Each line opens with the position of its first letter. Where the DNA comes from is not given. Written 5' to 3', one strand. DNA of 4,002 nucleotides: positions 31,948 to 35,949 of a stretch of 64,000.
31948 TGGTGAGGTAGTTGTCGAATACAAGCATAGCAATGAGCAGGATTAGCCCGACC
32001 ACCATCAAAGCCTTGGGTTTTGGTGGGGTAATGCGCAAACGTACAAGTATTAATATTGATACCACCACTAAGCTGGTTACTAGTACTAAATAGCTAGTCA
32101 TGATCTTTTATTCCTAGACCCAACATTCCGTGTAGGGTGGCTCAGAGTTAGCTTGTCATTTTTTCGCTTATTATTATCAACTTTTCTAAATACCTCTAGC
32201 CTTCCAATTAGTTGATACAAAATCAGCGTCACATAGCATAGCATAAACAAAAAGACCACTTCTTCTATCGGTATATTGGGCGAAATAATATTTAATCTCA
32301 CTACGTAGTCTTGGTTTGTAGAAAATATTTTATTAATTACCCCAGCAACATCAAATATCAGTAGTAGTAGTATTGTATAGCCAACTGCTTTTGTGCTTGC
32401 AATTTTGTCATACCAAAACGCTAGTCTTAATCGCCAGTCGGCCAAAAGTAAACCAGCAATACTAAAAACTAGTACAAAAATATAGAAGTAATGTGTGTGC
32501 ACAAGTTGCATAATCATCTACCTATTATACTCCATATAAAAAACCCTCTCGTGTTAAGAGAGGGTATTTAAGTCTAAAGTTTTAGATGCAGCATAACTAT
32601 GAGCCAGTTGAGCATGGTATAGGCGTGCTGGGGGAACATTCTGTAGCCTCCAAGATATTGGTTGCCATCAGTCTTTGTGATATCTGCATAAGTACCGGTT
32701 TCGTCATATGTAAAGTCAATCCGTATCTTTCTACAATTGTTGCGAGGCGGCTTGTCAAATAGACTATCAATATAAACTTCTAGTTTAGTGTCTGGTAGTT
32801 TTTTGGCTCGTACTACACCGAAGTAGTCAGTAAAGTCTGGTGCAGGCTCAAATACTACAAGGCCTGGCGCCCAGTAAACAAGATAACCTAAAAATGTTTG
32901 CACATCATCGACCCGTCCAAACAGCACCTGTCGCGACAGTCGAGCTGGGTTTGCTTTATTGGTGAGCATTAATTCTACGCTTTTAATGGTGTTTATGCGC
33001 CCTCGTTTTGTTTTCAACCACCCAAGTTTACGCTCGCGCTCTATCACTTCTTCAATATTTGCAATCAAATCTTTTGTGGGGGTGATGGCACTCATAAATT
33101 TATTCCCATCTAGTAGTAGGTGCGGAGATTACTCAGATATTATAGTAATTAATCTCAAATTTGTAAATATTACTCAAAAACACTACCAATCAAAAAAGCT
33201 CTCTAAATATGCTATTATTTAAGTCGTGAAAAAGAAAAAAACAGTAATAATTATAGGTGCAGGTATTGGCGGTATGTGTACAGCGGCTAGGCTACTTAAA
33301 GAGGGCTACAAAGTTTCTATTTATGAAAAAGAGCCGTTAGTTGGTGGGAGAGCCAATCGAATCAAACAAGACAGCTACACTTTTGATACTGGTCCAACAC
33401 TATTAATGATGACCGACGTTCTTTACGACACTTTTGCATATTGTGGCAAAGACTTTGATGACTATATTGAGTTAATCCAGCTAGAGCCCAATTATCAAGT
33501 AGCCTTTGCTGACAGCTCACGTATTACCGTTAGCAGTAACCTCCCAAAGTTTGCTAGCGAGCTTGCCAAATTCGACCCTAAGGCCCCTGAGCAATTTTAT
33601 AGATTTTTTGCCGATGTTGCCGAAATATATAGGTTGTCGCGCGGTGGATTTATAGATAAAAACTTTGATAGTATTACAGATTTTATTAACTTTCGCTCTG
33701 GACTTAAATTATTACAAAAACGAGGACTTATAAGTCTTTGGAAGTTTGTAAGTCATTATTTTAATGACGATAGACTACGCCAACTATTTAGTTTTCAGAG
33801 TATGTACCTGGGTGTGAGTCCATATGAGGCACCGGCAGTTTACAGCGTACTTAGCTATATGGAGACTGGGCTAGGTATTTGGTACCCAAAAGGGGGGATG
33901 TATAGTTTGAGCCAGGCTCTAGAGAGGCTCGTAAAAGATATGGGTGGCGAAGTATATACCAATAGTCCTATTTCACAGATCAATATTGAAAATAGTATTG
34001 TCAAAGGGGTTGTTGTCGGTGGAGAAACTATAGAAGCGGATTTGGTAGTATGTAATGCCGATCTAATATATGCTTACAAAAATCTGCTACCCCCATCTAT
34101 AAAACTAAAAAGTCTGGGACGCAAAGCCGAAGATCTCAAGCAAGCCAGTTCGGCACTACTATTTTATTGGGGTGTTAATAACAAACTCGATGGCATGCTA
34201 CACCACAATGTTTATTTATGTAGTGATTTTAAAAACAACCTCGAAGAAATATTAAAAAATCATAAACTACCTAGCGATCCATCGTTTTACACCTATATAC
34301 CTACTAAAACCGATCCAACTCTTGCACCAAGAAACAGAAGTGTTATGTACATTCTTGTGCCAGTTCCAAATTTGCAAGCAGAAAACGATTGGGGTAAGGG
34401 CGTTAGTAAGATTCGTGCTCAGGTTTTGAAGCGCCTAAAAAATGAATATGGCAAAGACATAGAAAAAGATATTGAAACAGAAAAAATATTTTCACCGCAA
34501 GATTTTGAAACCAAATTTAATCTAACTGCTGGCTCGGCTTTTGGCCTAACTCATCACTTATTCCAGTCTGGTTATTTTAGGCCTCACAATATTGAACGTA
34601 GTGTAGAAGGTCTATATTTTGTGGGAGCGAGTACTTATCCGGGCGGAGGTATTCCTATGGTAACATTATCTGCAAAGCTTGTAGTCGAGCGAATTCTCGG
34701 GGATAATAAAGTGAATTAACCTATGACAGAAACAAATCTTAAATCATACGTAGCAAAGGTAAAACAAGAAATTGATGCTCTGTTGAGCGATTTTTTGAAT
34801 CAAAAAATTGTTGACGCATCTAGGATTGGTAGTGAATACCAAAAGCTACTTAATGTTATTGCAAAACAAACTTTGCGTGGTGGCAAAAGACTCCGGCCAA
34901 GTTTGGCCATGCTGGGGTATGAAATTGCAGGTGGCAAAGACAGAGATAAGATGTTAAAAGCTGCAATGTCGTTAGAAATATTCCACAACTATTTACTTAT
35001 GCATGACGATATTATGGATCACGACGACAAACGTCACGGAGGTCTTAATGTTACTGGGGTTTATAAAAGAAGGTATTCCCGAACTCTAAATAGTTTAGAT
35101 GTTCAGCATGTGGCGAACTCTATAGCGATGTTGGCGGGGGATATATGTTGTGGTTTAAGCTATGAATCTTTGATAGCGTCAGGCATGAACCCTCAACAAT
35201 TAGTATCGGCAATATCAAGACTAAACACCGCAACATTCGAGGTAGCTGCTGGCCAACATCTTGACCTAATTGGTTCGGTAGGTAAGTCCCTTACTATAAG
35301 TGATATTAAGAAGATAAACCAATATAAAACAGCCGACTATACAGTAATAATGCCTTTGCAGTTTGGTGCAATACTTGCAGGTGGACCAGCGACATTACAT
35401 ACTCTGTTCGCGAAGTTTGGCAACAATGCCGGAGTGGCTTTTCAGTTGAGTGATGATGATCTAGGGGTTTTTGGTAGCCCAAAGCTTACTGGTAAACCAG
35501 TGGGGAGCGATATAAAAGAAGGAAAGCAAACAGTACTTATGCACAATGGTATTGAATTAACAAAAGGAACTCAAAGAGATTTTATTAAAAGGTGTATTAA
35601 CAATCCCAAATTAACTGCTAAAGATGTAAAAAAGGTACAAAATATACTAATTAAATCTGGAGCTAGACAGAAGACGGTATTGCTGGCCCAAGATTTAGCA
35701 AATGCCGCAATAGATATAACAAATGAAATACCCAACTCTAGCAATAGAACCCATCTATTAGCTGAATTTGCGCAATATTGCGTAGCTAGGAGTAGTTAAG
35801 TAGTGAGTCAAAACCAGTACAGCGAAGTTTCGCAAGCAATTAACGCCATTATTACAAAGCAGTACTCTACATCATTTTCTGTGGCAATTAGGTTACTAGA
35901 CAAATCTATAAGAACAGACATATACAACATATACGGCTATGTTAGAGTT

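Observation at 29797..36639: Complete actinobacterial-style (C50-type) carotenoid gene cluster: crtEb-GT fusion, split cyclase, crtI, crtE, crtB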

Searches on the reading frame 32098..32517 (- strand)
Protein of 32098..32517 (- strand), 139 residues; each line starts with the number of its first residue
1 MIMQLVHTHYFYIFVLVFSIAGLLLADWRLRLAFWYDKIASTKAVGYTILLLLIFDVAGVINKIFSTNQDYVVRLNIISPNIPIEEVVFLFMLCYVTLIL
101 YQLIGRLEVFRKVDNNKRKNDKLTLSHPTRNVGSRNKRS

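Call 3: search_protein_families(library=pfam, proteins=[window:32098-32517:-], max_evalue=0.01)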
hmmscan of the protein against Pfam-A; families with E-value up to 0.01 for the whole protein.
window:32098-32517:- (139 aa): 0 families

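Call 4: search_protein_families(library=ncbifam, proteins=[window:32098-32517:-], max_evalue=0.01)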
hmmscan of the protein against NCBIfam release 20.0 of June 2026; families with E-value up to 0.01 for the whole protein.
window:32098-32517:- (139 aa): 1 family
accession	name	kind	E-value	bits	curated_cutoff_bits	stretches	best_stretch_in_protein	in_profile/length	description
TIGR03462.1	CarR_dom_SF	subfamily_domain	1.9e-12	47.6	39.4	1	10-100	1-88/89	lycopene cyclase domain-containing protein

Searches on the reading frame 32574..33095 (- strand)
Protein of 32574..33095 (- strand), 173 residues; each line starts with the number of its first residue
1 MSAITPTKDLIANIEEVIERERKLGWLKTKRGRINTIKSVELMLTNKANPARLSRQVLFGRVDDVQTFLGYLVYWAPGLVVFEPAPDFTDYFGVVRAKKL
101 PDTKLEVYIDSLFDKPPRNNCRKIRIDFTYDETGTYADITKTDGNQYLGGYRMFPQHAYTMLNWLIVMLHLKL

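Call 3: search_protein_families(library=pfam, proteins=[window:32574-33095:-], max_evalue=0.01)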
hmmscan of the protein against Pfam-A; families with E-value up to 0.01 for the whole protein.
window:32574-33095:- (173 aa): 0 families

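Call 4: search_protein_families(library=ncbifam, proteins=[window:32574-33095:-], max_evalue=0.01)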
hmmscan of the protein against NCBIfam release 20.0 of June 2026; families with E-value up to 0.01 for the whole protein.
window:32574-33095:- (173 aa): 0 families

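Call 57: search_protein_families(library=ncbifam, proteins=[window:32574-33095:-], max_evalue=0.01)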
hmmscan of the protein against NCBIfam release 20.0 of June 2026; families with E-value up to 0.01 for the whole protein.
window:32574-33095:- (173 aa): 0 families

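Call 69: search_protein_families(library=phrogs, proteins=[window:32574-33095:-], max_evalue=0.01)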
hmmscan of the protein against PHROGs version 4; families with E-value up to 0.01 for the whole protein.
window:32574-33095:- (173 aa): 0 families

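Call 77: find_homologous_proteins(query=window:32574-33095:-, max_evalue=0.01)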
Query window:32574-33095:- (173 aa): 2 proteins with E <= 0.01 among 36 candidates.
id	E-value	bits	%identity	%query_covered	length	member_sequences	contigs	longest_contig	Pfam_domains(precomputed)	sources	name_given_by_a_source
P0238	9.8e-98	343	88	100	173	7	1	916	-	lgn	-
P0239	3.1e-59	218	58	100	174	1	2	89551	-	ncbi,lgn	-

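Call 87: predict_structure(alignment_id=A2)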
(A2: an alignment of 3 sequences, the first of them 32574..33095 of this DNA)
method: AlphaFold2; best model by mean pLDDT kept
length: 173 residues; sequences in the alignment: 3
mean_pLDDT: 68.6   pTM: 0.61
mean pLDDT of the five models: 68.6, 66.6, 65.3, 64.4, 57.1
residues with pLDDT >= 90: 1; 70-90: 89; 50-70: 65; < 50: 18
segments of 3 or more residues with pLDDT < 50: 54-66
pLDDT, mean of each block of 10 residues (from residue 1): 68 87 88 84 73 45 49 60 61 72 75 74 75 71 70 61 61 44
secondary structure, 60 per line:
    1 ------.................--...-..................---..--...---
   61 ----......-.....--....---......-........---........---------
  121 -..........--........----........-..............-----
elements in order: H7-23 H30-47 H65-70 E72-76 E79-82 H86-91 E93-100 E104-111 E122-131 E134-141 E146-153 H155-168

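Call 89: fold_search(model_id=the predicted structure, library=pdb)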
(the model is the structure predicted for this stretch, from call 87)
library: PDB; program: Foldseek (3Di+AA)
matches with E <= 10: 814; with E <= 0.001: 0
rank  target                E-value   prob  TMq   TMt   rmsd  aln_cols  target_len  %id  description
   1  4iy8_A                1.3e-01  0.11  0.17  0.13  18.6       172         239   12  Bmlp3 - P21 crystal form (released 2013-04-24)
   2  9c0y                  2.1e-01  0.11  0.16  0.10  14.8       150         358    9  Clathrin terminal domain complexed with Pitstop 2c (released 2024-06-26)
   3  7zx4_B                2.3e-01  0.14  0.16  0.09  13.3       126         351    9  Clathrin N-terminal domain in complex with a HURP phospho-peptide (released 2023-03-29)
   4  3we5_A                2.8e-01  0.28  0.22  0.25   8.7        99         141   11  Crystal structure of ubiquitin conjugating enzyme E2 UbcA1 from Agrocybe aegerita (released 2014-07-09)
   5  7om8_Z                2.8e-01  0.08  0.15  0.17  14.7       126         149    9  Beta2 appendage domain of AP2 bound to terminal domains beneath the hub of the 28 triskelia mini clathrin coat complex (released 2021-08-11)
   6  1c9l_A                3.8e-01  0.11  0.16  0.09  14.3       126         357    9  PEPTIDE-IN-GROOVE INTERACTIONS LINK TARGET PROTEINS TO THE B-PROPELLER OF CLATHRIN (released 2000-02-07)
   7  5iri_A                4.0e-01  0.23  0.20  0.31   8.8        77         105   12  Structure of the mouse SAD-B AIS-KA1 fragment (released 2016-06-15)
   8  1c9i_A                4.0e-01  0.10  0.16  0.09  14.6       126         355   10  PEPTIDE-IN-GROOVE INTERACTIONS LINK TARGET PROTEINS TO THE B-PROPELLER OF CLATHRIN (released 2000-02-07)
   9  3u12_A                4.5e-01  0.28  0.20  0.30   9.8        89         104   12  The pleckstrin homology (PH) domain of USP37 (released 2011-11-09)
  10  4mdk_D                4.5e-01  0.21  0.21  0.23   9.0        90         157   21  Cdc34-ubiquitin-CC0651 complex (released 2013-12-11)
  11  4m3c_B                4.5e-01  0.12  0.19  0.15  11.7        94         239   12  Structure of a binary complex between homologous tetrameric legume lectins from Butea monosperma and Spatholobus parvi (released 2013-09-18)
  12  1lte_A                4.5e-01  0.11  0.19  0.14  11.7        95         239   10  STRUCTURE OF A LEGUME LECTIN WITH AN ORDERED N-LINKED CARBOHYDRATE IN COMPLEX WITH LACTOSE (released 1994-01-31)
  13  7om8_Y                4.8e-01  0.13  0.17  0.19  11.7        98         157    9  Beta2 appendage domain of AP2 bound to terminal domains beneath the hub of the 28 triskelia mini clathrin coat complex (released 2021-08-11)
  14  9c0z                  4.8e-01  0.08  0.16  0.10  14.7       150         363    9  Clathrin terminal domain complexed with pitstop 2d (released 2024-06-26)
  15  1uzz_A                5.1e-01  0.11  0.18  0.14  12.2        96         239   11  Erythrina cristagalli bound to N-linked oligosaccharide and lactose (released 2004-06-22)
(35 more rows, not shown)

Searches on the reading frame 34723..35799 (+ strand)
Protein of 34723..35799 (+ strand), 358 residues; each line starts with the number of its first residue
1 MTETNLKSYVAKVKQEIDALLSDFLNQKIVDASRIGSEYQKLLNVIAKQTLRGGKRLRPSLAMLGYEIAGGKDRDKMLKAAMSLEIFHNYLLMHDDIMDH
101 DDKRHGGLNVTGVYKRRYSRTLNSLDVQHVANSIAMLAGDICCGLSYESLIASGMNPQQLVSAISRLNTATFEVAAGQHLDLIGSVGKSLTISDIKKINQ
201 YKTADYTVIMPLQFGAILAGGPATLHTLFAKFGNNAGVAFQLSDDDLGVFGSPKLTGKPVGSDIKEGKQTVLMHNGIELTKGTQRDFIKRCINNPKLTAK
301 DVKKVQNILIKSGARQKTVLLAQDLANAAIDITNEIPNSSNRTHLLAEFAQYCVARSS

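Call 3: search_protein_families(library=pfam, proteins=[window:34723-35799:+], max_evalue=0.01)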
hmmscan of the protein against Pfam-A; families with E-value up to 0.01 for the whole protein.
window:34723-35799:+ (358 aa): 1 family
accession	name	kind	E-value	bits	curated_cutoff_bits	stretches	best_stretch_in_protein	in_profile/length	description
PF00348.22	polyprenyl_synt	-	5.8e-48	163.7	27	1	41-308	2-250/251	Polyprenyl synthetase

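Call 4: search_protein_families(library=ncbifam, proteins=[window:34723-35799:+], max_evalue=0.01)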
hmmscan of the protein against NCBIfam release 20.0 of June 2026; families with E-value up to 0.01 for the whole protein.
window:34723-35799:+ (358 aa): 16 families
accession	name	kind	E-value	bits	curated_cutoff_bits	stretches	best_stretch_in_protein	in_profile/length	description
NF041169.1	f2_encap_cargo4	exception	5.5e-59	200.1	450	1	50-357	46-333/334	family 2 encapsulin nanocompartment cargo protein polyprenyl transferase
NF042416.1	GFPPS_Mycobact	equivalog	5e-56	190.2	600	1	17-357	5-349/350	bifunctional (2E,6E)-farnesyl/geranyl diphosphate synthase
NF040698.1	IdsA_Meth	equivalog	3e-46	158.2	468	1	5-357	6-327/328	short chain isoprenyl diphosphate synthase IdsA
NF041003.1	GGPP_syn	equivalog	1.3e-41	142.8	500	1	7-356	3-324/326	geranylgeranyl diphosphate synthase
NF045485.1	FPPsyn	subfamily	4.1e-34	118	275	1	40-299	23-270/288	farnesyl diphosphate synthase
NF045549.1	GGPPsyn_IdsB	equivalog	1e-32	113.5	475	1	52-346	63-335/346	geranylgeranyl diphosphate synthase IdsB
NF045685.1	GGPPSynCrtE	equivalog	7.6e-27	94.1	460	1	35-294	23-270/293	geranylgeranyl diphosphate synthase CrtE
NF040789.2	gerfarn_diphsyn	equivalog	7.8e-25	87.8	560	1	75-357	82-344/345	geranylfarnesyl diphosphate synthase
TIGR02748.1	GerC3_HepT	equivalog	1.3e-22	80.4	456.55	1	37-356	26-317/319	heptaprenyl diphosphate synthase component II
TIGR02749.1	prenyl_cyano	equivalog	3.9e-22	78.7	383.2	1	34-356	24-320/322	solanesyl diphosphate synthase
NF007877.0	PRK10581.1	equivalog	5.3e-21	75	321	1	38-294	28-273/299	(2E,6E)-farnesyl diphosphate synthase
NF042417.1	NPPPS_Mycobact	equivalog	1.9e-20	73.2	600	1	50-356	52-333/335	nonaprenyl/(2E,6E)-farnesyl/geranylgeranyl diphosphat synthase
NF045628.1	HxpDPsynlarge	equivalog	1.1e-19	70.7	500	2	39-116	19-96/311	hexaprenyl-diphosphate synthase large subunit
NF008140.0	PRK10888.1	equivalog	1.7e-19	70.4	412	1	42-356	31-321/323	octaprenyl diphosphate synthase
NF040627.1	GFPS_Meth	equivalog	5.6e-14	52.3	600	1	45-319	31-271/285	geranylfarnesyl diphosphate synthase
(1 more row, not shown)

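Call 10: find_encoding_contigs(protein=window:34723-35799:+, flank=10000, max_places=6)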
Protein window:34723-35799:+ (358 aa): 4 contigs read that carry it; 3 places shown.
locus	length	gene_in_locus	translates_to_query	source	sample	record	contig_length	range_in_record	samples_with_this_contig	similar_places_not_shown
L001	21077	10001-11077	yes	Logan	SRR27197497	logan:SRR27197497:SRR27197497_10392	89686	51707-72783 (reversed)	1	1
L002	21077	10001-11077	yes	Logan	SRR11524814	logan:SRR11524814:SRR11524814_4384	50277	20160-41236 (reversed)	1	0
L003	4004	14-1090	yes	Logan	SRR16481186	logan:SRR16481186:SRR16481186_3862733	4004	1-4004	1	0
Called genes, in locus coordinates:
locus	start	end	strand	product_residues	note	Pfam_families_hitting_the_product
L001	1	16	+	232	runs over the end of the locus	-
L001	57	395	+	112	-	PF00520:Ion_trans (weak), PF07885:Ion_trans_2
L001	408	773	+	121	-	PF02325:CCB3_YggT (weak)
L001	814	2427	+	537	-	PF07690:MFS_1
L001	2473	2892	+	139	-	PF19850:DUF6325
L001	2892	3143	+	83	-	PF09851:SHOCT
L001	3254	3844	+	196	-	PF07638:Sigma70_ECF (weak), PF04542:Sigma70_r2, PF08281:Sigma70_r4_2, PF04545:Sigma70_r4 (faint)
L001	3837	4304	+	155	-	-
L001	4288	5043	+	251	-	-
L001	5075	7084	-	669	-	PF01040:UbiA, PF13506:Glyco_transf_21, PF00535:Glycos_transf_2, PF13641:Glyco_tranf_2_3, PF13632:Glyco_trans_2_3 (weak)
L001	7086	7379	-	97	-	PF18916:Lycopene_cyc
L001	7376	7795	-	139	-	-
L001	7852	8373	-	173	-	-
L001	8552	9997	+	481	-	PF01266:DAO (faint), PF01593:Amino_oxidase, PF13450:NAD_binding_8 (weak)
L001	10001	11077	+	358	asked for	PF00348:polyprenyl_synt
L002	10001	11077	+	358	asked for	PF00348:polyprenyl_synt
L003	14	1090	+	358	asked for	PF00348:polyprenyl_synt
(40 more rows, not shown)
